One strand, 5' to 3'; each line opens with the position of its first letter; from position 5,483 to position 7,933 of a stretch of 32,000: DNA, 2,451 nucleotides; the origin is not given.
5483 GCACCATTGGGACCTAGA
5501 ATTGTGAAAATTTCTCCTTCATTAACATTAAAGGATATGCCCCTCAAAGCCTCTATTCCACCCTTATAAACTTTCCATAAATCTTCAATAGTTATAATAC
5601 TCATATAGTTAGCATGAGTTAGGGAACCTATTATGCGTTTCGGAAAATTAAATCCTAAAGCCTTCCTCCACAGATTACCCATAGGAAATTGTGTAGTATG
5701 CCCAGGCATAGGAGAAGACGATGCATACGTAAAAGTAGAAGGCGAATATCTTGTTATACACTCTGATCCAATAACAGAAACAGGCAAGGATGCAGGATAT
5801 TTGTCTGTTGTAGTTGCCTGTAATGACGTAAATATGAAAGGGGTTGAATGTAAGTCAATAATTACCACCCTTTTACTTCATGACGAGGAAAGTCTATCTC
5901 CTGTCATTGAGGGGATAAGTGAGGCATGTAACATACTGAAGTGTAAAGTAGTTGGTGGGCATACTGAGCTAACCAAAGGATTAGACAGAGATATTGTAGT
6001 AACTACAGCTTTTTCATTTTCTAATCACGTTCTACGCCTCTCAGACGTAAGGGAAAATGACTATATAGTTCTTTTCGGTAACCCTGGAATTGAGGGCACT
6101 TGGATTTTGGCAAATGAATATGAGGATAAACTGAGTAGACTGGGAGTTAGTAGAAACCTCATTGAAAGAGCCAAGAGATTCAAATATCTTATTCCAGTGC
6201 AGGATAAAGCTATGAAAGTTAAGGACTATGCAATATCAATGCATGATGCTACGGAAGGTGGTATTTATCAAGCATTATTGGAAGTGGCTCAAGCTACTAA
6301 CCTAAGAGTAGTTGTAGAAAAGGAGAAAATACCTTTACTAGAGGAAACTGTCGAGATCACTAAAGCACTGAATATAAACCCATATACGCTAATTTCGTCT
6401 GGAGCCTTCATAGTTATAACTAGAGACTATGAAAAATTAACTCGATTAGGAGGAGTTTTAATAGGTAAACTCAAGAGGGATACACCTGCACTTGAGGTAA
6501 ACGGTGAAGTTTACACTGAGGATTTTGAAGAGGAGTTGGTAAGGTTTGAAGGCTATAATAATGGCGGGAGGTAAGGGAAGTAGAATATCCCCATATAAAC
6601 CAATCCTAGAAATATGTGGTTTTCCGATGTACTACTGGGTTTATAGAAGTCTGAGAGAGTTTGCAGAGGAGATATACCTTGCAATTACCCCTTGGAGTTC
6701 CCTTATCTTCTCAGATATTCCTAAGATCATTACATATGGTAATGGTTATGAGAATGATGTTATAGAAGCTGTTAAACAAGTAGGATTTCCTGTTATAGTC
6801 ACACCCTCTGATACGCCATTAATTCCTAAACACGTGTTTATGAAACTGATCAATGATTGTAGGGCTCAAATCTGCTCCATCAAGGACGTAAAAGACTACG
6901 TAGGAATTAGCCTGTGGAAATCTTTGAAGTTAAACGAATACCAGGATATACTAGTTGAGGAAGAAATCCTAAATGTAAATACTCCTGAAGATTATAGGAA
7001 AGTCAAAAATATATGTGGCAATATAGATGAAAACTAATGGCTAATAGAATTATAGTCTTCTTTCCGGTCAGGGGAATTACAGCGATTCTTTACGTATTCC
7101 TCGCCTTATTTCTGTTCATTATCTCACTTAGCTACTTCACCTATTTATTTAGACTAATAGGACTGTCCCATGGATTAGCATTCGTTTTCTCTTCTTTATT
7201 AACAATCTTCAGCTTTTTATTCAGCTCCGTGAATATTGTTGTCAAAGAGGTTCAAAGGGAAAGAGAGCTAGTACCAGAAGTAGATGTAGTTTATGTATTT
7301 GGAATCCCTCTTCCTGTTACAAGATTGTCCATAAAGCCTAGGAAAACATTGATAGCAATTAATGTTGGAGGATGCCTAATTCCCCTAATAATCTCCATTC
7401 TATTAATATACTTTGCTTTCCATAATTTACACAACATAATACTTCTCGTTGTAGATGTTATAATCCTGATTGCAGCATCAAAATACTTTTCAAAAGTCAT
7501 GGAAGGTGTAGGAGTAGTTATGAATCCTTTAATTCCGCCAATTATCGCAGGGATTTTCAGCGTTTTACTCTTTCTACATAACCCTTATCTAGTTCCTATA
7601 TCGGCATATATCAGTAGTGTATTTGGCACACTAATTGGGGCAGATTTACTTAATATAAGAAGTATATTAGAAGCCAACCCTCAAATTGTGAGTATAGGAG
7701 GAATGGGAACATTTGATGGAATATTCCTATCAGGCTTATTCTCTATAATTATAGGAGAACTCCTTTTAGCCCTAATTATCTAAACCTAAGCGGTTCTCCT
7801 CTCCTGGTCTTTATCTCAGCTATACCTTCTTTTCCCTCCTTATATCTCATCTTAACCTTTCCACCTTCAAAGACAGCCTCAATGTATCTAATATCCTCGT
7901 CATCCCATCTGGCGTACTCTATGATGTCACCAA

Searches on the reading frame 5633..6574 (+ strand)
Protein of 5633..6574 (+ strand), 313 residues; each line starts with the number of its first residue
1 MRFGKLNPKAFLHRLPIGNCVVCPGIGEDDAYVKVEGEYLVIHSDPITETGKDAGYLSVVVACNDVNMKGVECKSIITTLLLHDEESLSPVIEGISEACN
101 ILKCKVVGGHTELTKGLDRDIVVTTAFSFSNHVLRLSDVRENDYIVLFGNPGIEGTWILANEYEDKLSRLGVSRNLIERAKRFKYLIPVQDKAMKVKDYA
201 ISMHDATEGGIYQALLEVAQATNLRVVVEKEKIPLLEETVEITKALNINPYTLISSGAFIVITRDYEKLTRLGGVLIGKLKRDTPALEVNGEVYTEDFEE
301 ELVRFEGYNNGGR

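Call 69: search_protein_families(library=pfam, proteins=[window:5633-6574:+], max_evalue=0.001)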
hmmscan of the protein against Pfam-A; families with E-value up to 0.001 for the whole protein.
window:5633-6574:+ (313 aa): 2 families
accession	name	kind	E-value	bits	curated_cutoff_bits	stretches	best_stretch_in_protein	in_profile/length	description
PF00586.29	AIRS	-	9.7e-14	52.2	24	1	27-123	1-104/112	AIR synthase related protein, N-terminal domain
PF02769.27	AIRS_C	-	1.6e-10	41.8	23.1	1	141-264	2-120/156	AIR synthase related protein, C-terminal domain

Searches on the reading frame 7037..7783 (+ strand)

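Call 69: search_protein_families(library=pfam, proteins=[window:7037-7783:+], max_evalue=0.001)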
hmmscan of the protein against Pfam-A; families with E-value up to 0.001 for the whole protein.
window:7037-7783:+ (248 aa): 1 family
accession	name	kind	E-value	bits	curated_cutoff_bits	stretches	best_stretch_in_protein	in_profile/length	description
PF07758.16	DUF1614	-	2e-48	165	23.9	1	61-239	2-171/171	Protein of unknown function (DUF1614)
